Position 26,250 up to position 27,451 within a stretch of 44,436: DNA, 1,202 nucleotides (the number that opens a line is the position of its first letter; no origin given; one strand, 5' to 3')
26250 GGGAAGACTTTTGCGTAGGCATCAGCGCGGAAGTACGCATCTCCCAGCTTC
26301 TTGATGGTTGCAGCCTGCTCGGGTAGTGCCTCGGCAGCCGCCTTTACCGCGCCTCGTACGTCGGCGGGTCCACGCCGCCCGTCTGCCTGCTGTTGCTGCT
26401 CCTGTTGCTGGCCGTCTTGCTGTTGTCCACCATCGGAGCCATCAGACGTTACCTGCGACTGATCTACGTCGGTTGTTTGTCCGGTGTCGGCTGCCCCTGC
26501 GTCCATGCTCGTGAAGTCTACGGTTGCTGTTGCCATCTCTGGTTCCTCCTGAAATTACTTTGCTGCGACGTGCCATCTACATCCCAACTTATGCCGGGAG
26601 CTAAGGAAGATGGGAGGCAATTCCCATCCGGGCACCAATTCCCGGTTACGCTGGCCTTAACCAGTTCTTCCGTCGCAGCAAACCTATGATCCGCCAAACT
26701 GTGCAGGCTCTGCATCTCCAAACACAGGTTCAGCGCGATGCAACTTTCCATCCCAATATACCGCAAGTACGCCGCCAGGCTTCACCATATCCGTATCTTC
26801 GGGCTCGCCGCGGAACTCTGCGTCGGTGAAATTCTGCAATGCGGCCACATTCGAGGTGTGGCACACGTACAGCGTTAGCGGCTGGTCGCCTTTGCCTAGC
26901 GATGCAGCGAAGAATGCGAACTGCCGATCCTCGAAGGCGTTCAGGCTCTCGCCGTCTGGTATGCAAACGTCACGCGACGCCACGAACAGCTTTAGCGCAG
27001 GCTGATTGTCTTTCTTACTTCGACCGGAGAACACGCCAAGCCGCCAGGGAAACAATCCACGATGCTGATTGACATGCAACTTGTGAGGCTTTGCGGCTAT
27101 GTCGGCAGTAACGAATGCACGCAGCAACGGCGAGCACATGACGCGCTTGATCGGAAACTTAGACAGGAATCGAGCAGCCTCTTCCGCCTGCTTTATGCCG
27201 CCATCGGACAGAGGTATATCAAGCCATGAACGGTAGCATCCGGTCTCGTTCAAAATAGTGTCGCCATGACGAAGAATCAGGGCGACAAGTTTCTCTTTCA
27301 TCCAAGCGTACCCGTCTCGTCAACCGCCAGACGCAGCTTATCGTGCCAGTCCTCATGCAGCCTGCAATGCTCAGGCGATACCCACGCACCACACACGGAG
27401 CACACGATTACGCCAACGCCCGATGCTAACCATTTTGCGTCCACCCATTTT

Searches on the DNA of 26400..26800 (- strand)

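Call 38: search_with_rna_model(model_id=R1, source=window, start=26400, end=26800, filters=off, max_evalue=1, show_alignments=1)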
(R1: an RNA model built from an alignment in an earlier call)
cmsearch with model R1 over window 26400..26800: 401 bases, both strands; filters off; matches with E-value up to 1: 1.
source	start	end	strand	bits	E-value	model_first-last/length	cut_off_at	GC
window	26550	26685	-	25.9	2e-06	1-142/142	no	0.53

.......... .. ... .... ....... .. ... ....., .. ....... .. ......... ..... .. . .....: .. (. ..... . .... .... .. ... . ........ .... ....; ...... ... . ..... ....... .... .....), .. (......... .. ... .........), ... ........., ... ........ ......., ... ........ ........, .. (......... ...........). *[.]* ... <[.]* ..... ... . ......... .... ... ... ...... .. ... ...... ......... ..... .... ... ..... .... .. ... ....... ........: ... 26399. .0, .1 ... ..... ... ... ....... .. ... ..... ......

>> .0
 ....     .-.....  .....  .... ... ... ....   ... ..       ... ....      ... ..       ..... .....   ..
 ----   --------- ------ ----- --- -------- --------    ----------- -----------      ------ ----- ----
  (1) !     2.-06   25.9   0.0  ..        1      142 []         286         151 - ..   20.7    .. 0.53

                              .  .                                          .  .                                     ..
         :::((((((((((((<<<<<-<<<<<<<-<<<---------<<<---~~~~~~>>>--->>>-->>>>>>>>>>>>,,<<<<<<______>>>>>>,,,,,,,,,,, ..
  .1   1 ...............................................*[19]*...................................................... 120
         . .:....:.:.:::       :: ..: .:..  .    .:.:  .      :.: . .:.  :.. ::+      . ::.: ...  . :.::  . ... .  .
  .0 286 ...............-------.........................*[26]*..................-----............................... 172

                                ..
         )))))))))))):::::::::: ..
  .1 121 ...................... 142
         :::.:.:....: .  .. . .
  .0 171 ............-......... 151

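Call 55: search_rna_families(source=window, start=26500, end=26720, threshold=evalue, max_evalue=10, show_alignments=3)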
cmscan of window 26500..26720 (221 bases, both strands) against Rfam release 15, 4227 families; matches with E-value up to 10: 1.
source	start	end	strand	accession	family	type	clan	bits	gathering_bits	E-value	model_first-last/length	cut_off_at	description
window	26571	26665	-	RF01761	wcaG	Cis-reg;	-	11.6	42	8.1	1-98/98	no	wcaG RNA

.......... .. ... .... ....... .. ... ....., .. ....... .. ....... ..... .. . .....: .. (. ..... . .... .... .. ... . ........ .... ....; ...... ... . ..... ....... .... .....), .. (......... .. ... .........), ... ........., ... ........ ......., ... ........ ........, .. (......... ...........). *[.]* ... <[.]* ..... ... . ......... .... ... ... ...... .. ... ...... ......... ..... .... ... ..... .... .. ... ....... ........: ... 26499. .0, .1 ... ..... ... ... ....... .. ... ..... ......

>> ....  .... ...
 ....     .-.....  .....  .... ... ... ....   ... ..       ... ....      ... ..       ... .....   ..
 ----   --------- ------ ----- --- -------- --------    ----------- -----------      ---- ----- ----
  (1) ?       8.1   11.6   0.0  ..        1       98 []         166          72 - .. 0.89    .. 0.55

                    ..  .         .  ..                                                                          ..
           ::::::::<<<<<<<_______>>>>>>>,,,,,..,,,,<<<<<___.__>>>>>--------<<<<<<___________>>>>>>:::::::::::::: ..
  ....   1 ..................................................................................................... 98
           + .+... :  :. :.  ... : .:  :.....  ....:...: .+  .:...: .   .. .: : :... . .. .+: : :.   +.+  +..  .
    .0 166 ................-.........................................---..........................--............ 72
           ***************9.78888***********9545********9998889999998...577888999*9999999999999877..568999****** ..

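Call 71: build_rna_model(alignment_id=A5)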
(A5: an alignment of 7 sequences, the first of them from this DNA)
Model R2 built from alignment A5 (7 sequences, 144 columns); structure: RNAalifold consensus.
model positions 135; base pairs 33; branch points 4; effective number of sequences 1.71; information 0.591 bits per position. Calibrated on 0.2 Mb of random sequence (short: E-values are rough).
structure used (alignment columns):
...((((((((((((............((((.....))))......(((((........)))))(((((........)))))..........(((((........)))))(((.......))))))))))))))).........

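Call 72: search_with_rna_model(model_id=R2, sources=[window, L012, L031, L032, L033, L034, L036, L038, L039, L040, L042, L043, L044, L045, L046, L047, L048, L049, L050, L051, L052, L053, L054, L055, L056, L057, L058, L059, L060, L061, L062, L063, L064, L065, L066, L067, L068, L069, L070, L071, L072, L073, L074, L075, L076, L077, L078, L079, L080, L081, L082, L083, L084, L085, L086, L087, L088, L089, L090, L091, L092, L093, L094], filters=default, max_evalue=1)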
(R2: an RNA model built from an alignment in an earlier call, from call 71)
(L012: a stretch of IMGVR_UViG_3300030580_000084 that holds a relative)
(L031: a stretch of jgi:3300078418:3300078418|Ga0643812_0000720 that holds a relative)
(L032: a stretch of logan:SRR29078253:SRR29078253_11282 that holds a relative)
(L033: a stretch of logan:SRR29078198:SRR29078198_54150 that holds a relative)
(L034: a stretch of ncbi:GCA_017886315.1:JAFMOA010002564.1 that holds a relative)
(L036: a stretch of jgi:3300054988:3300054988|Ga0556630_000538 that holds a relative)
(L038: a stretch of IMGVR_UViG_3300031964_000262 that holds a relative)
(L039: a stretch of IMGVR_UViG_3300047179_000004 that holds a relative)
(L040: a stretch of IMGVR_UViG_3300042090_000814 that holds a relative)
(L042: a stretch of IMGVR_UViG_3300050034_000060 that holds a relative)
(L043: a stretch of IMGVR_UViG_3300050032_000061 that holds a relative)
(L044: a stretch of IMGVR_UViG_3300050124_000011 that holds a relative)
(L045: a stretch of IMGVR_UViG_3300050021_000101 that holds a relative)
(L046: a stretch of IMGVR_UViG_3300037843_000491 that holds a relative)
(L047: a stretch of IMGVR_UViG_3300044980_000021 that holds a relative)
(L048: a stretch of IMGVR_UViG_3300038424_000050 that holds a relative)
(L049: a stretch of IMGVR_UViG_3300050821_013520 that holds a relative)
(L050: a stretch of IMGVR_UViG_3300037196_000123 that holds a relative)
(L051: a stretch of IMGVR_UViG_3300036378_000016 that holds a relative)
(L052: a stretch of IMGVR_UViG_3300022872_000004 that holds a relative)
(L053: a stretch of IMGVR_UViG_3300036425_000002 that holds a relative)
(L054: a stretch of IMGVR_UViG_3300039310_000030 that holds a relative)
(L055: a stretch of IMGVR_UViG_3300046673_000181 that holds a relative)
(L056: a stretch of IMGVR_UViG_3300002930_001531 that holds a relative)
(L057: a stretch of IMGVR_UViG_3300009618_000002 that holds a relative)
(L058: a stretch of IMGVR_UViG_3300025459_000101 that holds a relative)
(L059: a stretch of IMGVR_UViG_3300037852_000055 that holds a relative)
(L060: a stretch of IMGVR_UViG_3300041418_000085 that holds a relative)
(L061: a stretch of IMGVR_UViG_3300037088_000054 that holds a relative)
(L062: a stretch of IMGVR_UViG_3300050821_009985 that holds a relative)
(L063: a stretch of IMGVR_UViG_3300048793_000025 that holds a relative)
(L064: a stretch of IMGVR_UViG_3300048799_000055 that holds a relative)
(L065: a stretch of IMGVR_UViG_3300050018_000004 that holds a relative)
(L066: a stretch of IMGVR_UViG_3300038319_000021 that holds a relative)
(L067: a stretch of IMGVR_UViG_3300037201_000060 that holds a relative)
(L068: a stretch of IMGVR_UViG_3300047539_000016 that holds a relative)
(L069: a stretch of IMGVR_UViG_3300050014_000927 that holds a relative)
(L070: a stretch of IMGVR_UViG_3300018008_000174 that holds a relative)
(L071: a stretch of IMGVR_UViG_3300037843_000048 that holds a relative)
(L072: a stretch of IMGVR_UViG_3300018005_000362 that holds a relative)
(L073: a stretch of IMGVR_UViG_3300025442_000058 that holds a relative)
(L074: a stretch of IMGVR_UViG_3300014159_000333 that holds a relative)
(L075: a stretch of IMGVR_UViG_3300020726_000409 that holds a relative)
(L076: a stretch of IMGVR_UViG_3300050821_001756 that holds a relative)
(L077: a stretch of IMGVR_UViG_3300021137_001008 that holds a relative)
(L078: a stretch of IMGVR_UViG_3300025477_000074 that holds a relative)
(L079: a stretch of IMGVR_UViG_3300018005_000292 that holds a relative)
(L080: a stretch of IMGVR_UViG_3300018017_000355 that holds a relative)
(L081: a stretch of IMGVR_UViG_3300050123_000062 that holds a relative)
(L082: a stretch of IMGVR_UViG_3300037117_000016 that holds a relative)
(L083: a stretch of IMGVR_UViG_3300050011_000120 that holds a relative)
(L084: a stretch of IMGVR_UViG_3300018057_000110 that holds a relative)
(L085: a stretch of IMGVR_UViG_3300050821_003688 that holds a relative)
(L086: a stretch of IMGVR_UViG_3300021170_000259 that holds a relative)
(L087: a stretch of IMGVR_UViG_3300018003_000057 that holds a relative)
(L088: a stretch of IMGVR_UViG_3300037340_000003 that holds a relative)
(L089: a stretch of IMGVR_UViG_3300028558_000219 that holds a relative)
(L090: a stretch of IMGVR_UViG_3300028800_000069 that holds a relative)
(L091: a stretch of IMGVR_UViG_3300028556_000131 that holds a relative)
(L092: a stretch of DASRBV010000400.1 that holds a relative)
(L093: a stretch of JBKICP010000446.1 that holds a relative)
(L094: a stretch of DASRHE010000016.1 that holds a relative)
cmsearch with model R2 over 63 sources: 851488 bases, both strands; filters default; matches with E-value up to 1: 9.
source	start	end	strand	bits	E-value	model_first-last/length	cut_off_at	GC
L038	9188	9318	+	145.9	3.3e-40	1-135/135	no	0.54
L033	9565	9700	+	143.8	1.4e-39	1-135/135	no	0.55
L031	9543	9677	+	139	3.6e-38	1-135/135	no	0.56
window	26551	26685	-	136.6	1.8e-37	1-135/135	no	0.53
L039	6351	6477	+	134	1.1e-36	1-135/135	no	0.56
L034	9833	9970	+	119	3e-32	1-135/135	no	0.57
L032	9697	9823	+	92.6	1.9e-24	1-135/135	no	0.57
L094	4956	5088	+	79.7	1.2e-20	1-135/135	no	0.67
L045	5322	5428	-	12.3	0.99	1-135/135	no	0.53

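Call 76: search_with_rna_model(model_id=R2, source=window, filters=off, max_evalue=10, show_alignments=3)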
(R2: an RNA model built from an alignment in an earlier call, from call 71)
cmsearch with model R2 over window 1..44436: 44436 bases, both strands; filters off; matches with E-value up to 10: 38.
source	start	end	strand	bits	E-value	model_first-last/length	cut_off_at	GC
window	26551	26685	-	136.5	9.8e-39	1-135/135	no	0.53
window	26556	26690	+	12.9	0.035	1-135/135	no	0.53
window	8235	8266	+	10.6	0.16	1-135/135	no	0.62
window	24407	24450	+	10.1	0.23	1-135/135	no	0.66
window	39730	39840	-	9.6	0.32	1-135/135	no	0.53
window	20723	20827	-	9.5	0.33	1-135/135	no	0.54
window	22713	22756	+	9.3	0.39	1-135/135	no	0.55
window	12465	12515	+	8.9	0.5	1-135/135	no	0.63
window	12661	12688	-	7.9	0.98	1-135/135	no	0.57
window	5802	5842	-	7.6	1.2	1-135/135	no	0.66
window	30311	30351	-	7.3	1.5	1-135/135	no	0.44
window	34852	34902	-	6.9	2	1-135/135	no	0.45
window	9206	9270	+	6.7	2.3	1-135/135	no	0.52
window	40702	40760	-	6.6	2.4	1-135/135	no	0.51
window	11080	11122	-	6.3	2.9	1-135/135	no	0.56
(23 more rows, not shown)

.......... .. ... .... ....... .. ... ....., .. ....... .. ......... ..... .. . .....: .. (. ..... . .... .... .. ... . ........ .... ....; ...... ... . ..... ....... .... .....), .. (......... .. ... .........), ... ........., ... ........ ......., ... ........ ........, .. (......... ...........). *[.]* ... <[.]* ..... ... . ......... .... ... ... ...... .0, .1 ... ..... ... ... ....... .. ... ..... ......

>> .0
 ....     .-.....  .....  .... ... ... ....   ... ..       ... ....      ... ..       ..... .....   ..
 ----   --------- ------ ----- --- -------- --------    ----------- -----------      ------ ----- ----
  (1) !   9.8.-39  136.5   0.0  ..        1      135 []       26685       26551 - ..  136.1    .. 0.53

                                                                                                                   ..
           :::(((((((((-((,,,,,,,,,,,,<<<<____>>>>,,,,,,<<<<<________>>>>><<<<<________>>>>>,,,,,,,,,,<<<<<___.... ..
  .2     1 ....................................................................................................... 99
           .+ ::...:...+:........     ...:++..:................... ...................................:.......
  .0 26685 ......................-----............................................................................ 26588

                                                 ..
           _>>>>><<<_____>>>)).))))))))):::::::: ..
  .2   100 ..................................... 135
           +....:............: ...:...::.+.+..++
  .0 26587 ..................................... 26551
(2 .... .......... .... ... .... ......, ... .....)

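Call 85: search_with_rna_model(model_id=R2, sources=[window, L038, L039, L033, L031, L034, L032, L094], filters=default, max_evalue=1e-10, make_alignment=true)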
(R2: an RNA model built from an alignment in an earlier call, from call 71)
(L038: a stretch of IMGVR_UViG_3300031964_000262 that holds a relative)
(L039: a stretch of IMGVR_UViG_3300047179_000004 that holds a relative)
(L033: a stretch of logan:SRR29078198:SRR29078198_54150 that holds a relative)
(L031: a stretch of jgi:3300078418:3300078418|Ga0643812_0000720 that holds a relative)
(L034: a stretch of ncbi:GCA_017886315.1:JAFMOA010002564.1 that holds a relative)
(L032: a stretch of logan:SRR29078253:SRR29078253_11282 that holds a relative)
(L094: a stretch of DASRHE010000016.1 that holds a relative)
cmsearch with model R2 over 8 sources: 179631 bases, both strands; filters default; matches with E-value up to 1e-10: 8.
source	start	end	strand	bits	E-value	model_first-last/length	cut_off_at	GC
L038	9188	9318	+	145.9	7e-41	1-135/135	no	0.54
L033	9565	9700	+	143.8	2.9e-40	1-135/135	no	0.55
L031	9543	9677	+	139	7.6e-39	1-135/135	no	0.56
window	26551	26685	-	136.6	3.9e-38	1-135/135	no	0.53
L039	6351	6477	+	134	2.2e-37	1-135/135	no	0.56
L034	9833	9970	+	119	6.3e-33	1-135/135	no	0.57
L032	9697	9823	+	92.6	4e-25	1-135/135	no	0.57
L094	4956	5088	+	79.7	2.5e-21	1-135/135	no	0.67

Alignment A6: 8 matches aligned to the model, 144 columns, each read 5' to 3' on its own strand. Consensus structure (alignment columns), stored with it:
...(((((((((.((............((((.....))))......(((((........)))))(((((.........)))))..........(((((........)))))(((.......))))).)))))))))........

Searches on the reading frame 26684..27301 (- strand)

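Call 40: search_protein_families(library=phrogs, proteins=[window:26684-27301:-], max_evalue=0.001)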
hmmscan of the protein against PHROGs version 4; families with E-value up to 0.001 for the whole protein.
window:26684-27301:- (205 aa): 1 family
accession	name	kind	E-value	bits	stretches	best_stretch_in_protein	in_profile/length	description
phrog_12933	-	unknown function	1.4e-15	58.8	1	8-153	5-155/197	-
